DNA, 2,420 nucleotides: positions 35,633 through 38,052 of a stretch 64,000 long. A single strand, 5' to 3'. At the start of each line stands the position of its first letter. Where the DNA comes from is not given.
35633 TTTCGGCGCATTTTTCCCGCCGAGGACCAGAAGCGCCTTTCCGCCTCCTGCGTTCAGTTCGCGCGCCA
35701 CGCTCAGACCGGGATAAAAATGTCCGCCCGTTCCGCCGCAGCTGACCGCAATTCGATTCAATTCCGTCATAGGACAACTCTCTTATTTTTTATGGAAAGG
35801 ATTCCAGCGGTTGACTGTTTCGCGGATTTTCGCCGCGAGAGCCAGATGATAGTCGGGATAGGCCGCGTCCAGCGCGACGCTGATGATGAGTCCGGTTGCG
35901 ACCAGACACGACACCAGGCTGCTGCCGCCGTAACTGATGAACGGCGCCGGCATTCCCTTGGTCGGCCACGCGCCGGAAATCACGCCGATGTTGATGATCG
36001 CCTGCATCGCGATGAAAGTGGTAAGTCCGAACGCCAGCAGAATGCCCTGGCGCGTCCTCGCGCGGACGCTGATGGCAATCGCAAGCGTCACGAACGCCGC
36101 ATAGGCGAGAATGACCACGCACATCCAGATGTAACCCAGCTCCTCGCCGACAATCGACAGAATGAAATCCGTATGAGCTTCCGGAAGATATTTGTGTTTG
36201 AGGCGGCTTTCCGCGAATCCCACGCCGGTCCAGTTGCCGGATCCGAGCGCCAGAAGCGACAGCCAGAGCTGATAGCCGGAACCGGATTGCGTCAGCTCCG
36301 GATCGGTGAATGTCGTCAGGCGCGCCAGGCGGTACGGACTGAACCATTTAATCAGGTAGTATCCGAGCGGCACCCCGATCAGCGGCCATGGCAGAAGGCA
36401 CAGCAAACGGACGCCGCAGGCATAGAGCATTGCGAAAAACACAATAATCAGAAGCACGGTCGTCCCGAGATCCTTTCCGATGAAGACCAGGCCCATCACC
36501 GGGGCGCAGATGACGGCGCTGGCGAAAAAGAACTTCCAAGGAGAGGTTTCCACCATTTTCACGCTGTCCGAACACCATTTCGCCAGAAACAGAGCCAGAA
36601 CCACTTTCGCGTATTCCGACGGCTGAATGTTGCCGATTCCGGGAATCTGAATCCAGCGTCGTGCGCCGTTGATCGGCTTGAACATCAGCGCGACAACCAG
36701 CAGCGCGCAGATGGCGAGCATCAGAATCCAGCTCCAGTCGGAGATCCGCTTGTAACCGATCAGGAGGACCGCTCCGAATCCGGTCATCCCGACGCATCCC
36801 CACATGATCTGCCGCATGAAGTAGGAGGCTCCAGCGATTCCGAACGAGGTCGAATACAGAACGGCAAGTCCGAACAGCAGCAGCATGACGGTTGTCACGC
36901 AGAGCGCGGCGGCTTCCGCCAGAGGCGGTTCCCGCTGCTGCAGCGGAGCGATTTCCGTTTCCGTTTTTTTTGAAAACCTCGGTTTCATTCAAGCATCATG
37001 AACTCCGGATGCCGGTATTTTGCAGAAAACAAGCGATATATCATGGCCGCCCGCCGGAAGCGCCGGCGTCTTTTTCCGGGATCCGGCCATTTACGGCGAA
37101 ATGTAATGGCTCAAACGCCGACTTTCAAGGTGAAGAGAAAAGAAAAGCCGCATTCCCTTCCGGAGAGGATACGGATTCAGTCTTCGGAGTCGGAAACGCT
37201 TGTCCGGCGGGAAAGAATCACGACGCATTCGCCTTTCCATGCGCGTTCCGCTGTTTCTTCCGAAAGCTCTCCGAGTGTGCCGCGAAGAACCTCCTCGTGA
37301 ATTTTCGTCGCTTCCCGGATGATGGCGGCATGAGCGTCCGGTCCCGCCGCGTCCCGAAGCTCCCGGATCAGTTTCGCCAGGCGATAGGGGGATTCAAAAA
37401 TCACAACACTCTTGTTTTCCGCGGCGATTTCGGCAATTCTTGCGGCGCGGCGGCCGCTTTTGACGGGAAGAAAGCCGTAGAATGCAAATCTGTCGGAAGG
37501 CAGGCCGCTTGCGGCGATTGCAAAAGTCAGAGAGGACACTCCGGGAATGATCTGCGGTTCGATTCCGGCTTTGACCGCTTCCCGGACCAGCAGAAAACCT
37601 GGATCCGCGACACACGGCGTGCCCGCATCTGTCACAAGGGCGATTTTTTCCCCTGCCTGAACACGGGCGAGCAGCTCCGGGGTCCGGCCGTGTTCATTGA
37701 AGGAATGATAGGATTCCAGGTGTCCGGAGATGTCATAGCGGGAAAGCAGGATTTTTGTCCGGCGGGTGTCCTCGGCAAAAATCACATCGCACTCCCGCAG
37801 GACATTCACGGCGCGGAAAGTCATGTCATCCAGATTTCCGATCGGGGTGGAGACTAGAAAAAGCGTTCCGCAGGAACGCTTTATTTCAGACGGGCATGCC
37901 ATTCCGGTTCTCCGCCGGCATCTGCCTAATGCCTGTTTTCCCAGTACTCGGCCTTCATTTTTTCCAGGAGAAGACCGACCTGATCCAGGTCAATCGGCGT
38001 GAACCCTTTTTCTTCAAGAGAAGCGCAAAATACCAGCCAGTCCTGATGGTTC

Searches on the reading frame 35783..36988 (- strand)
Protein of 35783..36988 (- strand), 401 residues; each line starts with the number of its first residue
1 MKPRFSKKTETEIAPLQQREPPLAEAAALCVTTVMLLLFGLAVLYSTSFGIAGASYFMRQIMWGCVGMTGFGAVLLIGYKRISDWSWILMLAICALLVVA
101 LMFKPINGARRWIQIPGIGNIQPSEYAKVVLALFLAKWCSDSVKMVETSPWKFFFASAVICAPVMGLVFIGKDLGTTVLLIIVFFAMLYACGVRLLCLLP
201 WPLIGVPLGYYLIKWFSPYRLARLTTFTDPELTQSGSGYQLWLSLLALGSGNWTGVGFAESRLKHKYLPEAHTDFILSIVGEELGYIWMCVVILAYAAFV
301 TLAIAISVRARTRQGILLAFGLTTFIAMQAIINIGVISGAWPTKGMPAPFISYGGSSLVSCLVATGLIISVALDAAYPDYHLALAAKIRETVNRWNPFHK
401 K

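Call 99: search_protein_families(library=pfam, proteins=[window:35783-36988:-], max_evalue=0.001)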
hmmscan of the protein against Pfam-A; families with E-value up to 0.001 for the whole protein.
window:35783-36988:- (401 aa): 1 family
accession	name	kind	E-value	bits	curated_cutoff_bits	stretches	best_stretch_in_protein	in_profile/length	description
PF01098.24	FTSW_RODA_SPOVE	-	1.6e-78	264.7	26.4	1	29-373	3-352/356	Cell cycle protein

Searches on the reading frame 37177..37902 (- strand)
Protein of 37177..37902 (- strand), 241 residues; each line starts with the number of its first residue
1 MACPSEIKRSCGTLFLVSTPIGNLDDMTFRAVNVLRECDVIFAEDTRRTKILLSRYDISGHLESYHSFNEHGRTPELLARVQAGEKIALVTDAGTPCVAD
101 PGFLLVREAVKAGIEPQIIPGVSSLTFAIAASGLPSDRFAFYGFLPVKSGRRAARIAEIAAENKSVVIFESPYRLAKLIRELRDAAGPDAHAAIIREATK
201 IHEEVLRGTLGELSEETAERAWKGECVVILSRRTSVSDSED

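Call 99: search_protein_families(library=pfam, proteins=[window:37177-37902:-], max_evalue=0.001)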
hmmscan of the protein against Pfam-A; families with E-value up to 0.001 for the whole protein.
window:37177-37902:- (241 aa): 1 family
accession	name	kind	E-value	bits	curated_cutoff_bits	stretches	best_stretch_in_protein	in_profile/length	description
PF00590.25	TP_methylase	-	1.4e-41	143.2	27.8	1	13-213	1-211/212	Tetrapyrrole (Corrin/Porphyrin) Methylases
